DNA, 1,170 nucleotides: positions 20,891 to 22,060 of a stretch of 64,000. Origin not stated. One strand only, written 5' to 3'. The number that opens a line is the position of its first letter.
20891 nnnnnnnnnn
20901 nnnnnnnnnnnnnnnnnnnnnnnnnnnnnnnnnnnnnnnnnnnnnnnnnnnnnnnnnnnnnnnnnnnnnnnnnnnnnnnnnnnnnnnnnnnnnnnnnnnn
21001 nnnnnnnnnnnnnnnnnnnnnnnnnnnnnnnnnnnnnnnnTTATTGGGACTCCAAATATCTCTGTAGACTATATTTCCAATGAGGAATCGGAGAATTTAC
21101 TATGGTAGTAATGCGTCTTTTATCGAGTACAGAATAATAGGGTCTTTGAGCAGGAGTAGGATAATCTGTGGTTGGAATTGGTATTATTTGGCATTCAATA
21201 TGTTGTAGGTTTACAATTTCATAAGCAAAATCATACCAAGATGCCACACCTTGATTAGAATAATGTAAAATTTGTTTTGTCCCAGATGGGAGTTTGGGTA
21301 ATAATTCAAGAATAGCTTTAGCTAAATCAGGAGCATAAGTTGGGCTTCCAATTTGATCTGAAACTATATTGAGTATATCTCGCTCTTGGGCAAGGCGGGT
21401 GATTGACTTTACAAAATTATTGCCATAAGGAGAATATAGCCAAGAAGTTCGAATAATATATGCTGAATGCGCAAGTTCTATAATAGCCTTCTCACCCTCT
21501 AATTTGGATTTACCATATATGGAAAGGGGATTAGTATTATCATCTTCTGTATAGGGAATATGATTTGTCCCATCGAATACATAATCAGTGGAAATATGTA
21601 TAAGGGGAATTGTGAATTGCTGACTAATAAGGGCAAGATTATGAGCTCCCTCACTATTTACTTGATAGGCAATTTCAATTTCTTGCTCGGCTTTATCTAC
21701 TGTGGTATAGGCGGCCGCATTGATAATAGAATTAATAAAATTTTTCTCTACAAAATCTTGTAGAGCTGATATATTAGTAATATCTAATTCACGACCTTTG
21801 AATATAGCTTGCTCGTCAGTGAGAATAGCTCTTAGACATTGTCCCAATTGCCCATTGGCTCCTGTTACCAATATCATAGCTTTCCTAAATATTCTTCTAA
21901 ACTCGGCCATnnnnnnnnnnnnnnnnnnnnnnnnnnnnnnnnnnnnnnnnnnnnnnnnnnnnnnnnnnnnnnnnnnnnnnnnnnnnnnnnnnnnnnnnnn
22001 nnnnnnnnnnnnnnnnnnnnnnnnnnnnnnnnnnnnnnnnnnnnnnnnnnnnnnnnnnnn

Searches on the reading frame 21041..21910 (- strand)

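Call 53: search_protein_families(library=pfam, proteins=[window:21041-21910:-], max_evalue=0.0001)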
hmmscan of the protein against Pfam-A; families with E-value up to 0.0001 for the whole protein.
window:21041-21910:- (289 aa): 6 families
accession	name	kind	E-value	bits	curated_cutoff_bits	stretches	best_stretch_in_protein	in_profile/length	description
PF04321.23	RmlD_sub_bind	-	4.1e-94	315.3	27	1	12-287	2-283/287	RmlD substrate binding domain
PF01370.27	Epimerase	-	9e-20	71.5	20.9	1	13-207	1-228/240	NAD dependent epimerase/dehydratase family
PF16363.11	GDP_Man_Dehyd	-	1.1e-13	51.8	27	1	39-175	56-202/332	GDP-mannose 4,6 dehydratase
PF02719.21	Polysacc_synt_2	-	7e-09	35.7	20.2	1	43-164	62-170/293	Polysaccharide biosynthesis protein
PF01073.25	3Beta_HSD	-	1e-05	25.2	22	1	42-200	52-225/280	3-beta hydroxysteroid dehydrogenase/isomerase family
PF07993.18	NAD_binding_4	-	3e-05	23.7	20.1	0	59-160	89-209/258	Male sterility protein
